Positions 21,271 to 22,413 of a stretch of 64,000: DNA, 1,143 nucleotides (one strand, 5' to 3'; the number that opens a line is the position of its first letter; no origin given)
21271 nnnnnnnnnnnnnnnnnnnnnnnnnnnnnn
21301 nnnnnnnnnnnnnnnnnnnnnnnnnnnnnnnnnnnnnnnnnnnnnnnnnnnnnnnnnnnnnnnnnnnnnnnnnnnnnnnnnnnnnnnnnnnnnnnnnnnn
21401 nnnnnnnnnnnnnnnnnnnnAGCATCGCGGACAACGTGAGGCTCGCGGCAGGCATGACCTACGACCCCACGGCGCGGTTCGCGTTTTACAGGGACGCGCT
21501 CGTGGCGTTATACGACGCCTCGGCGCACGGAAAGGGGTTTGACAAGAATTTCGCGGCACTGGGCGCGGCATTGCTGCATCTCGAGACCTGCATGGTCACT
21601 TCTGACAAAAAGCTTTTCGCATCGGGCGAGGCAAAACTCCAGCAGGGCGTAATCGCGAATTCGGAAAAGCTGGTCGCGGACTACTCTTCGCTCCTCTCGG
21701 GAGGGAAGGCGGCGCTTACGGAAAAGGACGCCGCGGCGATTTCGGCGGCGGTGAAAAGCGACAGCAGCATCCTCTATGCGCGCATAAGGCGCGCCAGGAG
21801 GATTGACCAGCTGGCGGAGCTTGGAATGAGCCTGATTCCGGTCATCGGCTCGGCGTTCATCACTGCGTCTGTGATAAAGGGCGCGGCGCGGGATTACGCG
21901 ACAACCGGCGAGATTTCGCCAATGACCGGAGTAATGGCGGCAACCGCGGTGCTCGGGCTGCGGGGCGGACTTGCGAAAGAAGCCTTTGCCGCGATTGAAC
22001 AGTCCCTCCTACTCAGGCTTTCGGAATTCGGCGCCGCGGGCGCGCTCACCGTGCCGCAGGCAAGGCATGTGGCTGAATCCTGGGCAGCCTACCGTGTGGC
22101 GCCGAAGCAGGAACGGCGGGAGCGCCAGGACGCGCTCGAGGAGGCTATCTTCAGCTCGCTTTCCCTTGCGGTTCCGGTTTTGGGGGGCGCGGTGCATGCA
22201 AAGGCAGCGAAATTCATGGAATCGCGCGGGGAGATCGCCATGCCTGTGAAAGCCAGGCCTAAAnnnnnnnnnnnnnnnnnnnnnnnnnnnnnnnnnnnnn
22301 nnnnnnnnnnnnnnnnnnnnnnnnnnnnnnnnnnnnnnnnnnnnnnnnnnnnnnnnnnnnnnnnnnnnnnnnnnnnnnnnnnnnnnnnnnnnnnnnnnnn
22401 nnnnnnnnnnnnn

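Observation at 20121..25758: Second orphan locus: coupled 105-aa and 1613-aa genes with a convergent overlapping 155-aa gene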

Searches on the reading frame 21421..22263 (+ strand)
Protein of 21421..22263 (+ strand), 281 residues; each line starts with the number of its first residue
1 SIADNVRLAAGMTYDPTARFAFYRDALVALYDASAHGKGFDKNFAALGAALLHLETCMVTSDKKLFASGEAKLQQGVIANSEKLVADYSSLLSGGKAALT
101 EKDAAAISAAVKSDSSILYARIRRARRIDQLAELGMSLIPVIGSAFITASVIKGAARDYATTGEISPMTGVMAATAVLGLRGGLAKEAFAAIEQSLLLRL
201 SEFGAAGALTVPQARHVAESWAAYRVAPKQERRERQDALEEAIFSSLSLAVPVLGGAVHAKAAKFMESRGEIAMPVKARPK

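Call 57: search_solved_structures(query=A8, max_evalue=10, show_alignments=2)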
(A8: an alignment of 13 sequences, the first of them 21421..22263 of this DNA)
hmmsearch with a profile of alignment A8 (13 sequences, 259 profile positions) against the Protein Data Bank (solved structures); distinct sequences matched with E-value up to 10: 4.
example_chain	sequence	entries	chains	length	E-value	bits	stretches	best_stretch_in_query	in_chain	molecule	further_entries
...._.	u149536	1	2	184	0.74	12.3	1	110-154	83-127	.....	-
8r5o_O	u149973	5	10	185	1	11.8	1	110-154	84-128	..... | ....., TRXz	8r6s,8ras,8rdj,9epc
6oom_A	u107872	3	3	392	1.2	11.5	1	197-251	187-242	Multidrug transporter MdfA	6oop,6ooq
6n1l_A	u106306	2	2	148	3.1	10.2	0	75-120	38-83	Fibronectin-binding protein BBK32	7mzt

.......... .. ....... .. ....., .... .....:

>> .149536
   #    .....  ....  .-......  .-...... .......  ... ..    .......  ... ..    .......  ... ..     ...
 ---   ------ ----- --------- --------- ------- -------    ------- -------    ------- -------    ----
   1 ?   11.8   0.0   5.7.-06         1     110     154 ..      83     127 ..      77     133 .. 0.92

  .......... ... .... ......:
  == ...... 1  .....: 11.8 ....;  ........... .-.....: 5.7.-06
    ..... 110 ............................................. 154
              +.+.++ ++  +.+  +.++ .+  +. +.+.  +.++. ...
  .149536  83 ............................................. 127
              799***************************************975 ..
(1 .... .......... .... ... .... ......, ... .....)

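Call 61: find_related_loci(query=A9, collection=metagenome_contigs, flank=8000)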
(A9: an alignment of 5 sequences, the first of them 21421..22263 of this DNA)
Query A9 (281 aa) in metagenome_contigs; peptide patterns used: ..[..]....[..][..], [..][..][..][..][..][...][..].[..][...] (x = any residue, [..] = any of these).
286 stretches matched a pattern; 4 encode a relative of the query (tblastn E <= 1e-3); 4 distinct loci.
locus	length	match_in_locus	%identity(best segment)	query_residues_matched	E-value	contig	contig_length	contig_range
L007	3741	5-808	65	8-277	1e-113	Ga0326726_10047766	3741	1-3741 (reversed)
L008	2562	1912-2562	69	1-219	2e-101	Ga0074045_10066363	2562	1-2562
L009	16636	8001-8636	31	1-210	6e-28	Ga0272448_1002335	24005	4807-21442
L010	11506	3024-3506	32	18-181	2e-18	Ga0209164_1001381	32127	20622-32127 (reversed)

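Call 66: search_protein_families(library=pfam, proteins=[L009:6519-11498:+, L010:1500-6284:+, L007:2-2809:+, L010:6285-6779:-, L007:2811-3401:-, L009:11706-13088:-, L009:5562-6245:+, L009:6242-6511:+, L010:1229-1495:+], max_evalue=0.01)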
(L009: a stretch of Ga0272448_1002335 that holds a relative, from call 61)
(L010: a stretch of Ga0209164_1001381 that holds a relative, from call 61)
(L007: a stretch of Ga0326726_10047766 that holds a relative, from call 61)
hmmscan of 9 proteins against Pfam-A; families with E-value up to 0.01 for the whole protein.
L009:6519-11498:+ (1659 aa): 0 families

L010:1500-6284:+ (1594 aa): 0 families

L007:2-2809:+ (935 aa): 0 families

L010:6285-6779:- (164 aa): 0 families

L007:2811-3401:- (196 aa): 0 families

L009:11706-13088:- (460 aa): 1 family
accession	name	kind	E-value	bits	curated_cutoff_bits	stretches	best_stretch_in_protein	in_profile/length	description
PF01261.30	AP_endonuc_2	-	1.4e-23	84.3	31.1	1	68-262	34-230/249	Xylose isomerase-like TIM barrel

L009:5562-6245:+ (227 aa): 1 family
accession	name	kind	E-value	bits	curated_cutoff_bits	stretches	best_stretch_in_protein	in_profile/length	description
PF00696.33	AA_kinase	-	4.9e-33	115.3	24.9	1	1-202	1-233/234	Amino acid kinase family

L009:6242-6511:+ (89 aa): 1 family
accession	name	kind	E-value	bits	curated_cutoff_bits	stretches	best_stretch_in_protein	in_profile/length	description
PF08146.17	BP28CT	-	0.0054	17.1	27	1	12-87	26-92/149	BP28CT (NUC211) domain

L010:1229-1495:+ (88 aa): 0 families
